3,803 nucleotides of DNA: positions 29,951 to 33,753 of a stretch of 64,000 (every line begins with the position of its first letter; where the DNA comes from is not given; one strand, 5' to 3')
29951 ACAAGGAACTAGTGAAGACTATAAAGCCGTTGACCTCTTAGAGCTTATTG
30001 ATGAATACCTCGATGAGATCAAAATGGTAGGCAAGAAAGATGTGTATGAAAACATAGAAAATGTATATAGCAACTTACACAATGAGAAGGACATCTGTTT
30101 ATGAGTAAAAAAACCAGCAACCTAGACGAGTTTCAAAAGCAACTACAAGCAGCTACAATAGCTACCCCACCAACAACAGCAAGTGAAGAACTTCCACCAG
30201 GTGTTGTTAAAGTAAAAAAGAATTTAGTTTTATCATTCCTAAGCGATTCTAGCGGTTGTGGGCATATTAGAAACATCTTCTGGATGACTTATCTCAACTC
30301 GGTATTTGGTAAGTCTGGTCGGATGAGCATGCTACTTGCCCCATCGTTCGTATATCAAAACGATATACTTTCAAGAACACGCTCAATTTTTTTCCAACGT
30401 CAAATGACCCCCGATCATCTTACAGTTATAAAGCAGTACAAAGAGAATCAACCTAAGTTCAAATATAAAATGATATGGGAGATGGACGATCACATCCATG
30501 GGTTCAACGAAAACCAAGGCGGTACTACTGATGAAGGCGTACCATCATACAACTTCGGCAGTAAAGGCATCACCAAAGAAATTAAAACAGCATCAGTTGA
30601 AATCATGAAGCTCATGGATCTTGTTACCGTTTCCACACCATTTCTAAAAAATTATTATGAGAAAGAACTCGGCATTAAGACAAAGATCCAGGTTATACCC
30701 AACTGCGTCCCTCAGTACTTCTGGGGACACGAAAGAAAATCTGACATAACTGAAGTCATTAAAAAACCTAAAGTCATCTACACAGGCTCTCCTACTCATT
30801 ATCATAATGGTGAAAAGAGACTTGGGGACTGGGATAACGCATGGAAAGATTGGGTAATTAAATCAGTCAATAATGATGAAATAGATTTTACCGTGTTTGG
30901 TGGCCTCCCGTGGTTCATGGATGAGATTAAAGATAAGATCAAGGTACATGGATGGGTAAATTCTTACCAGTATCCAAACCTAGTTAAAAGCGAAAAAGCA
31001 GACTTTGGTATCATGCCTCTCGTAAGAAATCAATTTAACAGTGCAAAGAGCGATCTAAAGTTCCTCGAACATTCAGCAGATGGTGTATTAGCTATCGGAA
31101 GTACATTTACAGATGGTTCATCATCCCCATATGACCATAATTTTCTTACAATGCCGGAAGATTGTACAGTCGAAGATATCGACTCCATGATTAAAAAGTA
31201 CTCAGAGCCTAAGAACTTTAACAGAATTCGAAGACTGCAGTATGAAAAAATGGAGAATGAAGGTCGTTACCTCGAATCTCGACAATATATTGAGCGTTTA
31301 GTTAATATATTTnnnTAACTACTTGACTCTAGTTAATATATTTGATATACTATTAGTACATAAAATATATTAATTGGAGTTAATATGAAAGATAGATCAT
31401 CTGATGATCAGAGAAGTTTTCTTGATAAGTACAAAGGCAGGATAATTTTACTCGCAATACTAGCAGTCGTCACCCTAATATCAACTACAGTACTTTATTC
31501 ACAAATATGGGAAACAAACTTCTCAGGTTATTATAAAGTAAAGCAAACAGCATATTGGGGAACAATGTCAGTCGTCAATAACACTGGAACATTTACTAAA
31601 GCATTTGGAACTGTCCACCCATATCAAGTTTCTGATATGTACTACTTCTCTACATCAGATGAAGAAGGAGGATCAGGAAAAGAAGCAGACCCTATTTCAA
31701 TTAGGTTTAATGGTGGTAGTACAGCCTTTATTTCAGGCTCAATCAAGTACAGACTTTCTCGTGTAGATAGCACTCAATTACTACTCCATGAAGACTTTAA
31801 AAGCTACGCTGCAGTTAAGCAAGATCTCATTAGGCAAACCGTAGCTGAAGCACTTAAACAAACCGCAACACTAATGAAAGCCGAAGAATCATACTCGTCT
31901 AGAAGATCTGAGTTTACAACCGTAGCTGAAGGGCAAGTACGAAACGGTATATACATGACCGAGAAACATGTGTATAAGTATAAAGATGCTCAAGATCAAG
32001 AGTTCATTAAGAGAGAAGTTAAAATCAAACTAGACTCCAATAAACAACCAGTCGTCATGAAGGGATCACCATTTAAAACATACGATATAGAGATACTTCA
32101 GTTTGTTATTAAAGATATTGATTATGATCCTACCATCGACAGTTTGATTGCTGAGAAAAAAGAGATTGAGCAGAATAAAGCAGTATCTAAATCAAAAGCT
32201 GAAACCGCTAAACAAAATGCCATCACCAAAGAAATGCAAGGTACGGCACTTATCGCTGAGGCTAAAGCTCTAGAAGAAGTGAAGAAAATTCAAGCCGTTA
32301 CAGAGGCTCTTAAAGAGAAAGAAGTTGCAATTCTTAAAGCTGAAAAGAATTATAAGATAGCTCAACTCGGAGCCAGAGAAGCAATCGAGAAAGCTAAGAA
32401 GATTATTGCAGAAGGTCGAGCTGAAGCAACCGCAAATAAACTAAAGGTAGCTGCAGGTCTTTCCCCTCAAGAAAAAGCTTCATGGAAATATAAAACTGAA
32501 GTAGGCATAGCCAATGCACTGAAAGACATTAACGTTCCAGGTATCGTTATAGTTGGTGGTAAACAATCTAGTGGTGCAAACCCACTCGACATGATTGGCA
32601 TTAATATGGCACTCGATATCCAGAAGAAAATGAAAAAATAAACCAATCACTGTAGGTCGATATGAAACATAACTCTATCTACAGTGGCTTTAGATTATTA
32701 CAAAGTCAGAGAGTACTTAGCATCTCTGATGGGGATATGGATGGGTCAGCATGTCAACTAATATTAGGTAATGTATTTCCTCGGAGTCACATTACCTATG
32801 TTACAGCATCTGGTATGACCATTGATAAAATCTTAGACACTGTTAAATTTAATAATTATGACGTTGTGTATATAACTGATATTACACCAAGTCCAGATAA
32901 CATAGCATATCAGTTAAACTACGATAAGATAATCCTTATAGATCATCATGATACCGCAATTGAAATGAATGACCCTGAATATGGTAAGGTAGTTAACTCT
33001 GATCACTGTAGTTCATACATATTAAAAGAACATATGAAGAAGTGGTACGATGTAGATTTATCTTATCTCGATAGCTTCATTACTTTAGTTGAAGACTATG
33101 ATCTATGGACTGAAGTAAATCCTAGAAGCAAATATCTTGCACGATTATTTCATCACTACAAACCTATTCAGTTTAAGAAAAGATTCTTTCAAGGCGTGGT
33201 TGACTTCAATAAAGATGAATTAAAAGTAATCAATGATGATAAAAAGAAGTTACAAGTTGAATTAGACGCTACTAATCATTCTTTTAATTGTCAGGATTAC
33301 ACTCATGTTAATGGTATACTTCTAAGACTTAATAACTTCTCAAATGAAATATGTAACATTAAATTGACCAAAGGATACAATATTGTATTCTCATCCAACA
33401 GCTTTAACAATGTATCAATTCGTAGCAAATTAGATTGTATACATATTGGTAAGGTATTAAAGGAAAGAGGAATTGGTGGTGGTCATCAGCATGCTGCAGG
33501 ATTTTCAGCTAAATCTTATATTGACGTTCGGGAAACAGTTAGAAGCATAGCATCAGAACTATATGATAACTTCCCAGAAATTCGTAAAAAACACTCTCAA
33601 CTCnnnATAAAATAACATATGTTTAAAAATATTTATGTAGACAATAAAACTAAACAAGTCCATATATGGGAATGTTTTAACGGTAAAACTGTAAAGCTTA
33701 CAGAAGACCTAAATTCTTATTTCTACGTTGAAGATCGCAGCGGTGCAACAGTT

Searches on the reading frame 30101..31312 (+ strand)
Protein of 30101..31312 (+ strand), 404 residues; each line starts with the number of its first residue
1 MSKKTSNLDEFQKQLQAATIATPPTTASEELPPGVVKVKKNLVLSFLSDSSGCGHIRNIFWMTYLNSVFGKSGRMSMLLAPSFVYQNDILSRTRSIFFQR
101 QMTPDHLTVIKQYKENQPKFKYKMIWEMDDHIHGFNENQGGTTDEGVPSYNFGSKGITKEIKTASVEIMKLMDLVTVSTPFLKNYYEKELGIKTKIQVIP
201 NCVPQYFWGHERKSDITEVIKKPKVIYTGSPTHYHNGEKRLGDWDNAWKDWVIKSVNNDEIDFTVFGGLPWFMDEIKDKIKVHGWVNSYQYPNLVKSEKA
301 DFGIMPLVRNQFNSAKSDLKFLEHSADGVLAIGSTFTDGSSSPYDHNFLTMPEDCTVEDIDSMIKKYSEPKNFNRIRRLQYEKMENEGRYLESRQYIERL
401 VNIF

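Call 48: search_protein_families(library=phrogs, proteins=[window:30101-31312:+], max_evalue=0.00001)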
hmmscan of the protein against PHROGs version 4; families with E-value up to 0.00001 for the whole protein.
window:30101-31312:+ (404 aa): 1 family
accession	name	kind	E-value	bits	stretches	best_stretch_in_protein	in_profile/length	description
phrog_7162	-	moron, auxiliary metabolic gene and host takeover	1.9e-15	58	1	93-338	33-244/309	glycosyltransferase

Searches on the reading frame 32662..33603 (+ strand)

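Call 48: search_protein_families(library=phrogs, proteins=[window:32662-33603:+], max_evalue=0.00001)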
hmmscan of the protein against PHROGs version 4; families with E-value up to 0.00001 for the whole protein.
window:32662-33603:+ (314 aa): 1 family
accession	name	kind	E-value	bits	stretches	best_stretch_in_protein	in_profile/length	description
phrog_4771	-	other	1.1e-17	65.2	1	25-285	26-285/363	DHH phosphoesterase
